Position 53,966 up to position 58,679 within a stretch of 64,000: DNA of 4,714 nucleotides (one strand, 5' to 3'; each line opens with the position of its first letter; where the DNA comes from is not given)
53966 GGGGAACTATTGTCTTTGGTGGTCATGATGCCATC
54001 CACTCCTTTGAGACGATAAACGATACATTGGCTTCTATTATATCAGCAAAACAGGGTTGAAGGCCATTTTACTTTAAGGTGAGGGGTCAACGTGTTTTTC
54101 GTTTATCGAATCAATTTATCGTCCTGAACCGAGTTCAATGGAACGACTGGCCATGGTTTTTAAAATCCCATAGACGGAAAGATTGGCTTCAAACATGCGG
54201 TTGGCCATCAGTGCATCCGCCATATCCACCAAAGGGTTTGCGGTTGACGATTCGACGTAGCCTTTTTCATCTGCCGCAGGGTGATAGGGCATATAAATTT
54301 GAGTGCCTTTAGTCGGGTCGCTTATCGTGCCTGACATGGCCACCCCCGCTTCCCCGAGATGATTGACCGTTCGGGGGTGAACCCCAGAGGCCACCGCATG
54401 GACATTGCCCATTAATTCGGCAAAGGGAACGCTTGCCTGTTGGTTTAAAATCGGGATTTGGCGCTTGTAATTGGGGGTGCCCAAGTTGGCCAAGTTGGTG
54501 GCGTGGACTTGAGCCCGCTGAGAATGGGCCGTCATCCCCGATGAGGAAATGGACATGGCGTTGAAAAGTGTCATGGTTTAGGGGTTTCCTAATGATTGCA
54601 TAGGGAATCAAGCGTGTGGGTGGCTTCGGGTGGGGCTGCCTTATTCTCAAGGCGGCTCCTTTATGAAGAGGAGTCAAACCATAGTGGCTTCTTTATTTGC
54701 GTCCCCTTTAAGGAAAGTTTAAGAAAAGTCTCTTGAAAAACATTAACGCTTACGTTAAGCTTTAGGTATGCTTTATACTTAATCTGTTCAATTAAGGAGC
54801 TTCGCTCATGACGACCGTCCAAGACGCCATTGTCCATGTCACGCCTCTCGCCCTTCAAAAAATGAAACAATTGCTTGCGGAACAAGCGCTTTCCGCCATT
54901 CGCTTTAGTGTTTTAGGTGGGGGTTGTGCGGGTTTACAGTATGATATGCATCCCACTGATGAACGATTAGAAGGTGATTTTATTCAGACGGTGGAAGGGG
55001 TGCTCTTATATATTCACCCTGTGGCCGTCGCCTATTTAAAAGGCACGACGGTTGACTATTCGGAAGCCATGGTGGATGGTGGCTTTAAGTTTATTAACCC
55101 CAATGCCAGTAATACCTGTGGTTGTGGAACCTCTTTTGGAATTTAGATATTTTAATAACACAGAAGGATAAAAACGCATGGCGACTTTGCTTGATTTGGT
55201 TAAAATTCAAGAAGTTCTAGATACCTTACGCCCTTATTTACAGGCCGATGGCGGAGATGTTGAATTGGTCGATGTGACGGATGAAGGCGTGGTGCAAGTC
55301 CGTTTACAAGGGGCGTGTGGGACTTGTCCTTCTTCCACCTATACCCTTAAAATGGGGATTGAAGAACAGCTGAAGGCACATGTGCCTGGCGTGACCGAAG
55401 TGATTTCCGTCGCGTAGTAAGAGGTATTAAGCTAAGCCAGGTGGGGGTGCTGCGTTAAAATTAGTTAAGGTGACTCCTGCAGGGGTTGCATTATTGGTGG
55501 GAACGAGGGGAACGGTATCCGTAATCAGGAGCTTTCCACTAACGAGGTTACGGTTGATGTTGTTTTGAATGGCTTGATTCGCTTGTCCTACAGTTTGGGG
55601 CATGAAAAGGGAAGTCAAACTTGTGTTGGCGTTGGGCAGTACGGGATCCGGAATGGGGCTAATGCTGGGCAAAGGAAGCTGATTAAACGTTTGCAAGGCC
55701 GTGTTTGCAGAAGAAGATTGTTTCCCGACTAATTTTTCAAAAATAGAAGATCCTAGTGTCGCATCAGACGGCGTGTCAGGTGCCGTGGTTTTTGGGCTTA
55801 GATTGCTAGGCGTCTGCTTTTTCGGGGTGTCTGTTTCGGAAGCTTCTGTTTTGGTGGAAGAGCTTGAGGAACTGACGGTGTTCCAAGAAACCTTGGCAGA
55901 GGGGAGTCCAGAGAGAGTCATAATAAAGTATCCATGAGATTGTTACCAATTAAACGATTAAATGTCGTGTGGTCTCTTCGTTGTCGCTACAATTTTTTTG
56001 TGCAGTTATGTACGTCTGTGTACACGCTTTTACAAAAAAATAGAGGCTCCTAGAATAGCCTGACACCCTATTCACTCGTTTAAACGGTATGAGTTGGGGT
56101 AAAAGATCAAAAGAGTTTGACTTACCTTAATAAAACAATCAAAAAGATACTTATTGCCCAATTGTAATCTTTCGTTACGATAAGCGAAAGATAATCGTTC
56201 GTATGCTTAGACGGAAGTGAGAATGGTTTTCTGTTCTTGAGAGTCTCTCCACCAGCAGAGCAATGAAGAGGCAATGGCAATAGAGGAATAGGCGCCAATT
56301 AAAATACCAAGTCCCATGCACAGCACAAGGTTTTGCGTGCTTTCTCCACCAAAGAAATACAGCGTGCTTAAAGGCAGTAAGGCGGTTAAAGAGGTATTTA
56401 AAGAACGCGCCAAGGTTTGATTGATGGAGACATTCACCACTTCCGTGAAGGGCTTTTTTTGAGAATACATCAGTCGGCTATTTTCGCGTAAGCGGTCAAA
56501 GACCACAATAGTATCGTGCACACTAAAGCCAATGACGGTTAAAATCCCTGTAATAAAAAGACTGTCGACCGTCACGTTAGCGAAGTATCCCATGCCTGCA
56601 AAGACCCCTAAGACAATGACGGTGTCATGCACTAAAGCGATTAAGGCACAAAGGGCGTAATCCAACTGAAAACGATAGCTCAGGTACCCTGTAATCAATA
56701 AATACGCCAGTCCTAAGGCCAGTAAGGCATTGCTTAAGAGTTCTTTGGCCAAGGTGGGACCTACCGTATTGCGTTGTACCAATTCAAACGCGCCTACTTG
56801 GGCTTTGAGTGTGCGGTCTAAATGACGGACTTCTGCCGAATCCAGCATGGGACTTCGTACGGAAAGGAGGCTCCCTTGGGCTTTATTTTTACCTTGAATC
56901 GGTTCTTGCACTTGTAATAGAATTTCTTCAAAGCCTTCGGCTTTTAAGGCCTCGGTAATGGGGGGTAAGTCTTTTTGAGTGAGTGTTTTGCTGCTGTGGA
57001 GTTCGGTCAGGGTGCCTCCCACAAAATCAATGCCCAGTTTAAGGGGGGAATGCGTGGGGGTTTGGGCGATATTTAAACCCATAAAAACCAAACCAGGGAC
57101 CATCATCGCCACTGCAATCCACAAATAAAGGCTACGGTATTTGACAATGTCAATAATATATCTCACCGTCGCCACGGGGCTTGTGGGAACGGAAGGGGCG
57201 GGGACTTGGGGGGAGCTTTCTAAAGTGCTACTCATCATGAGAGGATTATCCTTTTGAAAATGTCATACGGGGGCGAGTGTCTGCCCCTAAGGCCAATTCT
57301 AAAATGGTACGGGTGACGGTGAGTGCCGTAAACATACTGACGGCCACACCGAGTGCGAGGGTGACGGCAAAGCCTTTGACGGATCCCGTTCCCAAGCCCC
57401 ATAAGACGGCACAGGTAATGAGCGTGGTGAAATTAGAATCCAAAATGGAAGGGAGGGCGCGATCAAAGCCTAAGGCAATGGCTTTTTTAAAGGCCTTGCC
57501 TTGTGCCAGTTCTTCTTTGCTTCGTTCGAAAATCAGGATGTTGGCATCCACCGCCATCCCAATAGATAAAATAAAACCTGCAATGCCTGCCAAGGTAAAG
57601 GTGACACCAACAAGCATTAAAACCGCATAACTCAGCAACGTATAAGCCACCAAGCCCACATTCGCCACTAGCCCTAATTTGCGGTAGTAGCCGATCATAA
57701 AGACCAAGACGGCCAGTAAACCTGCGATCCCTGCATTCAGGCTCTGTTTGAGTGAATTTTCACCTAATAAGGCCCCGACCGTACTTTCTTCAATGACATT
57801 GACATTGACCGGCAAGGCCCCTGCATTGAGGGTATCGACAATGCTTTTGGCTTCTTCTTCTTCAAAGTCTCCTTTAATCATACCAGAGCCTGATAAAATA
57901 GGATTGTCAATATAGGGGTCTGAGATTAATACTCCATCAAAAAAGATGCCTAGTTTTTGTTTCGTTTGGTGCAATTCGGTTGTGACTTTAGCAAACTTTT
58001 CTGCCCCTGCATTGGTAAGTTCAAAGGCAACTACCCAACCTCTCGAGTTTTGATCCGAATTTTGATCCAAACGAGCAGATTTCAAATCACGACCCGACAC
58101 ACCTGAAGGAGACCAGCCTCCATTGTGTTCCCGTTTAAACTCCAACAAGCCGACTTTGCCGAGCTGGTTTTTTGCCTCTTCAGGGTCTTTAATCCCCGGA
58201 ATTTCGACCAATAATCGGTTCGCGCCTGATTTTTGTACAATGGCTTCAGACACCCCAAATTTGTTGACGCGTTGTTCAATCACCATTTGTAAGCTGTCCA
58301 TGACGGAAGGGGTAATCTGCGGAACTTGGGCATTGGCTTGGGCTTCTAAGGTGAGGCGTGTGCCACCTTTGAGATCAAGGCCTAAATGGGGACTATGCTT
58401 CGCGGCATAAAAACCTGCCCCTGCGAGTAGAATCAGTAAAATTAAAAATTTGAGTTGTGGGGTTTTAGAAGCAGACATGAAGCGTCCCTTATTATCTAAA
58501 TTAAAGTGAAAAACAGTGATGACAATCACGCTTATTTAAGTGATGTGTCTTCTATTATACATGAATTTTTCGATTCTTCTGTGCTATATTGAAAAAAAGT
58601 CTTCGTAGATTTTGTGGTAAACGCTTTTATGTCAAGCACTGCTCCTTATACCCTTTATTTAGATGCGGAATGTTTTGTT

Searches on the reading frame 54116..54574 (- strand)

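Call 42: search_protein_families(library=pfam, proteins=[window:54116-54574:-], max_evalue=0.01)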
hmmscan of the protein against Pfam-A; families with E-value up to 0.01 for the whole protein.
window:54116-54574:- (152 aa): 2 families
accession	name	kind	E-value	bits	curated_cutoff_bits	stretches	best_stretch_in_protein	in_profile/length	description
PF06429.18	Flg_bbr_C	-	4.3e-05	23.4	23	1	104-147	2-45/46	Flagellar basal body rod FlgEFG protein C-terminal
PF00460.25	Flg_bb_rod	-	0.00028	21.2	20.7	1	9-37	3-31/31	Flagella basal body rod protein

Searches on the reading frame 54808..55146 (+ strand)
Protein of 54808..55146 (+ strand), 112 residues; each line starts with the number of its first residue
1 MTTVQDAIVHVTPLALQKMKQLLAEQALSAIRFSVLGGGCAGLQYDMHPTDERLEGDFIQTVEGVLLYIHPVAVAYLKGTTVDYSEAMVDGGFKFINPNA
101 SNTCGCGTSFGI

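Call 42: search_protein_families(library=pfam, proteins=[window:54808-55146:+], max_evalue=0.01)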
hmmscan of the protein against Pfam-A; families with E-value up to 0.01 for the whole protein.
window:54808-55146:+ (112 aa): 1 family
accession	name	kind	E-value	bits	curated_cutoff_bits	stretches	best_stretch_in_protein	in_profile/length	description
PF01521.26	Fe-S_biosyn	-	4.9e-13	49.7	26.3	1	9-107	3-109/110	Iron-sulphur cluster biosynthesis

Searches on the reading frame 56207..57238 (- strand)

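Call 42: search_protein_families(library=pfam, proteins=[window:56207-57238:-], max_evalue=0.01)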
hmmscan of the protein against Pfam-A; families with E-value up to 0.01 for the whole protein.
window:56207-57238:- (343 aa): 2 families
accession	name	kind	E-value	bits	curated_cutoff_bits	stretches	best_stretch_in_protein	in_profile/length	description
PF02355.23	SecD_SecF_C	-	1.9e-54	184.4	20.5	1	145-331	7-187/189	Protein export membrane protein SecD/SecF, C-terminal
PF07549.19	Sec_GG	-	9.9e-05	22.2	20.3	1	64-84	6-26/28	SecD/SecF GG Motif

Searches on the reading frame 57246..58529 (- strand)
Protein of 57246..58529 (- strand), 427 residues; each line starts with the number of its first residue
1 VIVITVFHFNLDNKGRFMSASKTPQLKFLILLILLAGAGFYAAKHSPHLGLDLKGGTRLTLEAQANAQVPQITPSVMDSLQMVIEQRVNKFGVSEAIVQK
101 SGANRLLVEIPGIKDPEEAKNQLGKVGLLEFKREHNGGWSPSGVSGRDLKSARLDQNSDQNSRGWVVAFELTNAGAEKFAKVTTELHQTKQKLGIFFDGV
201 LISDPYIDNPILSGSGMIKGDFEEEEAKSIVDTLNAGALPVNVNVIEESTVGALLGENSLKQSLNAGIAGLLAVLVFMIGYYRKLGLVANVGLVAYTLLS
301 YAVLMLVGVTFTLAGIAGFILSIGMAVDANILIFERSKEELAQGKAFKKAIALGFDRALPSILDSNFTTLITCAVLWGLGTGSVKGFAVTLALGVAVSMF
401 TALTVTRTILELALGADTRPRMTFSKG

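Call 42: search_protein_families(library=pfam, proteins=[window:57246-58529:-], max_evalue=0.01)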
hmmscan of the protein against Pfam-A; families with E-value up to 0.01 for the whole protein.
window:57246-58529:- (427 aa): 7 families
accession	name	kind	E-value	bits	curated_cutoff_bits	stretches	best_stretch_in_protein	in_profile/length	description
PF22599.2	SecDF_P1_head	-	1.2e-20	73.9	27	1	144-241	21-114/114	SecDF, P1 head subdomain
PF21760.3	SecD_1st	-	2.3e-20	72.2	27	1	78-134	2-58/60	Protein translocase subunit SecDF, P1 domain, N-terminal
PF02355.23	SecD_SecF_C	-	1.3e-12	48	20.5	1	242-410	12-183/189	Protein export membrane protein SecD/SecF, C-terminal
PF03176.21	MMPL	-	2.6e-10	40.2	20.5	1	272-412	154-301/333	MMPL family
PF07549.19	Sec_GG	-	0.00014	21.7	20.3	1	48-66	9-27/28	SecD/SecF GG Motif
PF00873.25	ACR_tran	-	0.0019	16.4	28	1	288-413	360-489/1021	AcrB/AcrD/AcrF family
PF12349.14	Sterol-sensing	-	0.0078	16.5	22.3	0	286-412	9-135/153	Sterol-sensing domain of SREBP cleavage-activation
